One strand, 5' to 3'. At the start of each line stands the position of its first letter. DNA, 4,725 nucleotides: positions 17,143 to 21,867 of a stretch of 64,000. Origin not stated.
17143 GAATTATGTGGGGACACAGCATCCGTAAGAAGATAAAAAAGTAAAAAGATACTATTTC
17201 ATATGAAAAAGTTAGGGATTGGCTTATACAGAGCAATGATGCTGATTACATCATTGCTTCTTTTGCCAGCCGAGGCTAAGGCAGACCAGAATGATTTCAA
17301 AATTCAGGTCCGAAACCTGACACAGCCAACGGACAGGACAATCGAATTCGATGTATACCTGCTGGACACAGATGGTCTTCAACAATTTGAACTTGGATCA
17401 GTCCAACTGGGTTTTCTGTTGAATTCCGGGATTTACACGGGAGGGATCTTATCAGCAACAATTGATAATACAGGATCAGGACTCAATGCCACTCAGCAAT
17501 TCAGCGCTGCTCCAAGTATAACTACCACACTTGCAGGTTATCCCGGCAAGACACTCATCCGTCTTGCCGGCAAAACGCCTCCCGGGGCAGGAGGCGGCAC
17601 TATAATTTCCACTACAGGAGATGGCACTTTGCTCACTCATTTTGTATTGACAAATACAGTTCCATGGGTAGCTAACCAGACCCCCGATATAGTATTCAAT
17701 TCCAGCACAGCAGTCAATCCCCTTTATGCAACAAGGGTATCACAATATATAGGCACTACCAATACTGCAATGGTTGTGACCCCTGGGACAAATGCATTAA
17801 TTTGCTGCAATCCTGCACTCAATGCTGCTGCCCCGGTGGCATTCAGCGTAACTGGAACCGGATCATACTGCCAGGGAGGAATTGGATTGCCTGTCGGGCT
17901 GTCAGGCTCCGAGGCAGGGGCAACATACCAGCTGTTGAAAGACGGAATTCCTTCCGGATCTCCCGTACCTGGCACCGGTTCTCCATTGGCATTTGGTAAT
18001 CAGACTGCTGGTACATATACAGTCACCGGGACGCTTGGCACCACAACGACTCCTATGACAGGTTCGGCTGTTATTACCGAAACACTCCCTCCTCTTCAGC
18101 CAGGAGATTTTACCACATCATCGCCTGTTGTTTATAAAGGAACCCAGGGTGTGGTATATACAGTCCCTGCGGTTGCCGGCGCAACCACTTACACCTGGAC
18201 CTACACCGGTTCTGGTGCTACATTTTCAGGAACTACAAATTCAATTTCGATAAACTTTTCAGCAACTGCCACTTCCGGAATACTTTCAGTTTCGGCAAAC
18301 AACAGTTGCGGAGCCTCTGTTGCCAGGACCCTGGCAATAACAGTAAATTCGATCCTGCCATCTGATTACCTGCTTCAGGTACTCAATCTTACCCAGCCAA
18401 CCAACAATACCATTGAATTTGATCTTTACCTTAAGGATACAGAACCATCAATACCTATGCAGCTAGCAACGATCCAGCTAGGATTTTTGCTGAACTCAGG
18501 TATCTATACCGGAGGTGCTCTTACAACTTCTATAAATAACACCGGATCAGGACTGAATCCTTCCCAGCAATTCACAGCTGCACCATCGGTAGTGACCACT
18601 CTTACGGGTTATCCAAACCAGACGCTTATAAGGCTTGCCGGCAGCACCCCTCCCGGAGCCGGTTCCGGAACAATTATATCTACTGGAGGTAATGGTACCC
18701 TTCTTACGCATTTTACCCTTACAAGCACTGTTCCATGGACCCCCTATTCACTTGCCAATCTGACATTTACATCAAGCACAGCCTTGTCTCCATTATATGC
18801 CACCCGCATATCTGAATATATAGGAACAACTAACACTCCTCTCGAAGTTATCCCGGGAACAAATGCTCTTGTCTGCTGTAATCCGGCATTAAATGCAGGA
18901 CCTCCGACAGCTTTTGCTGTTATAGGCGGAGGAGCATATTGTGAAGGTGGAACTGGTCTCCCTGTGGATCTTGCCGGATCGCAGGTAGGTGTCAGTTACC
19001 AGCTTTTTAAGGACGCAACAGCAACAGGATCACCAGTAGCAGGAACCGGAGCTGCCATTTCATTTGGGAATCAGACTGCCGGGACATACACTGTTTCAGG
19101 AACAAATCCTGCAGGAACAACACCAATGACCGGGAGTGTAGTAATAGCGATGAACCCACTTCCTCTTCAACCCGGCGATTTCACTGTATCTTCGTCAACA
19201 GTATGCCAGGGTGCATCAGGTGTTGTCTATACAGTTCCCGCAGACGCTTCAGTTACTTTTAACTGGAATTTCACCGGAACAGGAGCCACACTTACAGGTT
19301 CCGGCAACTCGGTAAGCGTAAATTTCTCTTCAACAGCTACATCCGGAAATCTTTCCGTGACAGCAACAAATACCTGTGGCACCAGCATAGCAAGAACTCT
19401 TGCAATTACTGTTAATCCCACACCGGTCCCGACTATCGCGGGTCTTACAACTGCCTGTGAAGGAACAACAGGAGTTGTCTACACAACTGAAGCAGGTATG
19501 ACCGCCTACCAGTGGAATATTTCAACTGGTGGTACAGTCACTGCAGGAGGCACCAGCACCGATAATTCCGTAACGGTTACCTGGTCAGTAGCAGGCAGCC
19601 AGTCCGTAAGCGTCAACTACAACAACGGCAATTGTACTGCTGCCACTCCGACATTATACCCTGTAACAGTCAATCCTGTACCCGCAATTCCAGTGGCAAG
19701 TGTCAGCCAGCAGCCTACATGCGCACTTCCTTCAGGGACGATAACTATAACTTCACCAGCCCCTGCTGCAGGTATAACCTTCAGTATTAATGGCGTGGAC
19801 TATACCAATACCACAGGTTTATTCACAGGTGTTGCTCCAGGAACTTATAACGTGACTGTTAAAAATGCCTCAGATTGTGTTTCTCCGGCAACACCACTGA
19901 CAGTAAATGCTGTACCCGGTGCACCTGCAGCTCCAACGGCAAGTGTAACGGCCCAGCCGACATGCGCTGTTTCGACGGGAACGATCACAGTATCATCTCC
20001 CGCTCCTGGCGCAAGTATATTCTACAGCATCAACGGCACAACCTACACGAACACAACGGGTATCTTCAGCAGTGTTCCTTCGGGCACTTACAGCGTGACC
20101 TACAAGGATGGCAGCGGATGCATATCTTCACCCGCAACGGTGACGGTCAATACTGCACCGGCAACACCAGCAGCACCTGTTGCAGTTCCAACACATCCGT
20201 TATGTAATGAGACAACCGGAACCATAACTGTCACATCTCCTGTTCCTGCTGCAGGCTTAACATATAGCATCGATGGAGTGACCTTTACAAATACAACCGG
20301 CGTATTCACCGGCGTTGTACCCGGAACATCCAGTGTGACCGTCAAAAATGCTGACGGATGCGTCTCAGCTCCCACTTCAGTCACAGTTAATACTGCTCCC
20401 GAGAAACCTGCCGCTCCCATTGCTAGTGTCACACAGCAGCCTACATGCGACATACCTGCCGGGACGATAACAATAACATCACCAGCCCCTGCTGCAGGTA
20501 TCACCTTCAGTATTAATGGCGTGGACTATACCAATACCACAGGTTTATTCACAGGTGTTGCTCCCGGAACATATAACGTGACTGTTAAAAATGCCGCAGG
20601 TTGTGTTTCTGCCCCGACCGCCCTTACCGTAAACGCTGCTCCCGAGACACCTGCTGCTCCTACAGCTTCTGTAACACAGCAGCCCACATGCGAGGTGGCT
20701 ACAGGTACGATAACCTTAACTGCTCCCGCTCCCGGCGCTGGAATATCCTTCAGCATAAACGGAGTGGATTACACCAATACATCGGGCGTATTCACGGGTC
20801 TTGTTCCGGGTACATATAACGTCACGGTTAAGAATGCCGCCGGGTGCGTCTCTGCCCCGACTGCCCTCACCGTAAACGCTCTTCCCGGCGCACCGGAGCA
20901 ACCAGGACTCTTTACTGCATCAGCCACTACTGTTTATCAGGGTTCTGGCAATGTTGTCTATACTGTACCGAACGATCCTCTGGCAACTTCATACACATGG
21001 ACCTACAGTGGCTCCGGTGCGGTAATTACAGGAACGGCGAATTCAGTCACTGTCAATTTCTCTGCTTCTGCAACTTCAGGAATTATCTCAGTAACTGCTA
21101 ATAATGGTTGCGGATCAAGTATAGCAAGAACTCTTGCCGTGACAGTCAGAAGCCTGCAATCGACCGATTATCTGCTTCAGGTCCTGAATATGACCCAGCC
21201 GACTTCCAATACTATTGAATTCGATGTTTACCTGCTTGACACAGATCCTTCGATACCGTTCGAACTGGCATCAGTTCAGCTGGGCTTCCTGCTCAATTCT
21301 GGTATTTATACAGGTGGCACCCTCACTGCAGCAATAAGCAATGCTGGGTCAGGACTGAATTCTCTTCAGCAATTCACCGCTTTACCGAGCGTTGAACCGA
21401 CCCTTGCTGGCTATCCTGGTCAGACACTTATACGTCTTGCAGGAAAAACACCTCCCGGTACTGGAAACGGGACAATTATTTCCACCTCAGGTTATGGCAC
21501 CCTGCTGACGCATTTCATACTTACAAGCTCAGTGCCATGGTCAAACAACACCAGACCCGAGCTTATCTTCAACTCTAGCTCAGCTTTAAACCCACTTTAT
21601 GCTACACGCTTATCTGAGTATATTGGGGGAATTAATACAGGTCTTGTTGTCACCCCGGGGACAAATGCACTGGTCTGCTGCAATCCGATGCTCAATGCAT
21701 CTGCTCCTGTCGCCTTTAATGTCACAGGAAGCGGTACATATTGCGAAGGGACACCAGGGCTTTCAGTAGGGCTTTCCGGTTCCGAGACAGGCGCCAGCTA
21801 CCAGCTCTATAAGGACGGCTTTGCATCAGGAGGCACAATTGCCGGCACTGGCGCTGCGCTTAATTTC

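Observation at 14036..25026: Dockerin-tailed beta-helix protein next to a T9SS-anchored giant protein with four cohesin-like modules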

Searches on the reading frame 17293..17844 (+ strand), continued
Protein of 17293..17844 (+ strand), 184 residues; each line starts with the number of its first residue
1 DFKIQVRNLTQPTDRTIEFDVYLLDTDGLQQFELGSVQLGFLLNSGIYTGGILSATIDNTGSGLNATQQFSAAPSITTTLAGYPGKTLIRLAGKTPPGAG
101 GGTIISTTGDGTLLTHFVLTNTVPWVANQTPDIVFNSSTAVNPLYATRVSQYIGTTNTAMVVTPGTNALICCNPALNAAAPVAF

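Call 70: search_protein_families(library=pfam, proteins=[P0087, P0101, P0102, P0126, P0105, P0106], max_evalue=0.01)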
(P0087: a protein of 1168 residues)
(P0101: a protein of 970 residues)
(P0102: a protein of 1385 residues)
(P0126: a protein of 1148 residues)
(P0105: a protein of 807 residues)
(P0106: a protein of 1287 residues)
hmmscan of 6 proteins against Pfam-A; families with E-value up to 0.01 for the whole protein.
P0087 (1168 aa): 3 families
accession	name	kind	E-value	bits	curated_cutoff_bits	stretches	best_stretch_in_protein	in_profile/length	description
PF09603.15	Fib_succ_major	-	1.1e-44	153.4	33.9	1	982-1167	1-187/187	Fibrobacter succinogenes major domain (Fib_succ_major)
PF00963.24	Cohesin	-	4.8e-07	30.5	24.1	1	617-663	3-51/139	Cohesin domain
PF00404.24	Dockerin_1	-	0.00036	21.1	22.9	1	907-955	2-54/57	Dockerin type I domain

P0101 (970 aa): 1 family
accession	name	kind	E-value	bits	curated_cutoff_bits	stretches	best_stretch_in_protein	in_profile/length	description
PF00404.24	Dockerin_1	-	0.00014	22.4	22.9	0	639-660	2-23/57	Dockerin type I domain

P0102 (1385 aa): 6 families
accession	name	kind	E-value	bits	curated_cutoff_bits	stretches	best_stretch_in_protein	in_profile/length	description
PF09603.15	Fib_succ_major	-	6.3e-32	111.8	33.9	1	800-983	1-187/187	Fibrobacter succinogenes major domain (Fib_succ_major)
PF16974.11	NAR2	-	4.3e-08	33.3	26.6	0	1047-1090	93-138/142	High-affinity nitrate transporter accessory, Ig-like domain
PF00963.24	Cohesin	-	0.00035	21.2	24.1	1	332-376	5-51/139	Cohesin domain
PF17964.7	Big_10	-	0.0011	19.6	22.9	0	1151-1206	48-103/164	Bacterial Ig domain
PF25059.1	FN3_DSCAM-DSCAML_C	-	0.0016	19.2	39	0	1051-1084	49-81/89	DSCAM/DSCAML C-terminal Fn3-like domain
PF00041.27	fn3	-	0.0079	16.8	25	0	1050-1072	52-74/84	Fibronectin type III domain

P0126 (1148 aa): 4 families
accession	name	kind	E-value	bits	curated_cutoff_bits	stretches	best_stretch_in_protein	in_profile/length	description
PF09603.15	Fib_succ_major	-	1.6e-39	136.5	33.9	1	797-981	4-187/187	Fibrobacter succinogenes major domain (Fib_succ_major)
PF00963.24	Cohesin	-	3.4e-05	24.5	24.1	1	332-376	3-49/139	Cohesin domain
PF00041.27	fn3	-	0.0015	19.1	25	0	741-769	51-79/84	Fibronectin type III domain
PF16974.11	NAR2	-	0.002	18.1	26.6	0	1053-1077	102-128/142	High-affinity nitrate transporter accessory, Ig-like domain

P0105 (807 aa): 4 families
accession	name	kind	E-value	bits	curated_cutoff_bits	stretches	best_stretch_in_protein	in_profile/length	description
PF09603.15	Fib_succ_major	-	3.8e-43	148.4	33.9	1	626-806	3-187/187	Fibrobacter succinogenes major domain (Fib_succ_major)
PF00404.24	Dockerin_1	-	0.00019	22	22.9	1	349-397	2-54/57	Dockerin type I domain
PF16974.11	NAR2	-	0.0002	21.4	26.6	0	458-509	84-131/142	High-affinity nitrate transporter accessory, Ig-like domain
PF16656.11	Pur_ac_phosph_N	-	0.00023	22.1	30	1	453-506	43-93/93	Purple acid Phosphatase, N-terminal domain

P0106 (1287 aa): 8 families
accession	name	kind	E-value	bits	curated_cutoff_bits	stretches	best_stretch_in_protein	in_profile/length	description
PF09603.15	Fib_succ_major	-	3e-44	152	33.9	1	1106-1286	3-187/187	Fibrobacter succinogenes major domain (Fib_succ_major)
PF00041.27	fn3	-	2.8e-07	31.1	25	0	1052-1074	52-74/84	Fibronectin type III domain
PF16656.11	Pur_ac_phosph_N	-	6.2e-07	30.3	30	0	741-788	47-91/93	Purple acid Phosphatase, N-terminal domain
PF16974.11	NAR2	-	8.9e-07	29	26.6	0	749-785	87-125/142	High-affinity nitrate transporter accessory, Ig-like domain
PF25059.1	FN3_DSCAM-DSCAML_C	-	2.9e-06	27.9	39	0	854-888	48-79/89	DSCAM/DSCAML C-terminal Fn3-like domain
PF10179.15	NDNF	-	4.4e-05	24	27.3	0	757-780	91-114/127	Neuron-derived neurotrophic factor, first Fn(III) domain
PF07603.17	Lcl_C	-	0.0025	18.5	34.9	0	1168-1286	35-117/117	Lcl C-terminal domain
PF00404.24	Dockerin_1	-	0.0057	17.3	22.9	0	632-678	1-51/57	Dockerin type I domain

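Call 79: list_cluster_members(proteins=[P0087, P0118, P0130, P0139, P0143, P0151, P0157, P0160, P0166, P0171])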
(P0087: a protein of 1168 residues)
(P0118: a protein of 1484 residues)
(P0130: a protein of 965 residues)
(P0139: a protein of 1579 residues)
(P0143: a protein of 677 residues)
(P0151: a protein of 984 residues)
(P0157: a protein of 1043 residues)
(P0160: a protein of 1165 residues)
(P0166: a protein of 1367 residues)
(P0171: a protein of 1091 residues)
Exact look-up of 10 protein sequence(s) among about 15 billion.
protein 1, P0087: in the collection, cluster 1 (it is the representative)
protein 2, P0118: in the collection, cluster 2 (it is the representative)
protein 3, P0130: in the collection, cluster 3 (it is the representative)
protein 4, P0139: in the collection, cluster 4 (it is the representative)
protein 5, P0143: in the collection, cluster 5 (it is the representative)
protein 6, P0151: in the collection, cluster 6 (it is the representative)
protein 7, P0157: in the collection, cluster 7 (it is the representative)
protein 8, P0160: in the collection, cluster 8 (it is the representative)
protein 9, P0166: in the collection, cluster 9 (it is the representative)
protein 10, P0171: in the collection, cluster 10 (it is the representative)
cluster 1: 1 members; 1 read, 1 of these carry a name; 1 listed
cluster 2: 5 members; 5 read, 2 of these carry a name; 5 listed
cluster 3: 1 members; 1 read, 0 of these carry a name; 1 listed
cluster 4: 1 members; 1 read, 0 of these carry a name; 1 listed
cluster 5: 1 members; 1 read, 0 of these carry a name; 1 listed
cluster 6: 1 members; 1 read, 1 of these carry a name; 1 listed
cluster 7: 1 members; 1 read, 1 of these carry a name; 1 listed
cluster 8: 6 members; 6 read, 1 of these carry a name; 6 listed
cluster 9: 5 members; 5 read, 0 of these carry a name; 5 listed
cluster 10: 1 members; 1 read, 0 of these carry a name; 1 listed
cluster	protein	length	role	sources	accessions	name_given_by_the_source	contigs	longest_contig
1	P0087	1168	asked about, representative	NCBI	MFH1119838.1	MAG: FISUMP domain-containing protein [Bacteroidota bacterium]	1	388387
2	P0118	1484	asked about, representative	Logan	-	-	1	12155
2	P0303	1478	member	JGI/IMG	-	hypothetical protein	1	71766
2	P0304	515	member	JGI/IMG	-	hypothetical protein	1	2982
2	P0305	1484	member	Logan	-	-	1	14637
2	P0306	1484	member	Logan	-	-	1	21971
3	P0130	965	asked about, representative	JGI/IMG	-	-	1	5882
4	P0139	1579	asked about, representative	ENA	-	-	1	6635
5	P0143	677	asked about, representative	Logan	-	-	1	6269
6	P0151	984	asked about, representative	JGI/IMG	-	hypothetical protein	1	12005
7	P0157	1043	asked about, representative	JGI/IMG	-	hypothetical protein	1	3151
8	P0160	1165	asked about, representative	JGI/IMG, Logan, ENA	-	-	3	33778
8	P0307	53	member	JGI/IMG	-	hypothetical protein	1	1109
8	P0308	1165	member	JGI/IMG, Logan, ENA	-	-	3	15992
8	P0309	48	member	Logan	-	-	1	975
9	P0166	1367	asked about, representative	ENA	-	-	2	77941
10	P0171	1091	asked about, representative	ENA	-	-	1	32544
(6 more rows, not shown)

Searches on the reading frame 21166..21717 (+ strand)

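Call 9: search_protein_families(library=pfam, proteins=[window:21166-21717:+], max_evalue=10)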
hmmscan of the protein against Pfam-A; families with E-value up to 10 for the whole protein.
window:21166-21717:+ (184 aa): 1 family
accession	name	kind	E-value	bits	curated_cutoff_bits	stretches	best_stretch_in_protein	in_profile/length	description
PF06397.17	Desulfoferrod_N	-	0.23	11.6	23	1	161-173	18-30/36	Desulfoferrodoxin, N-terminal domain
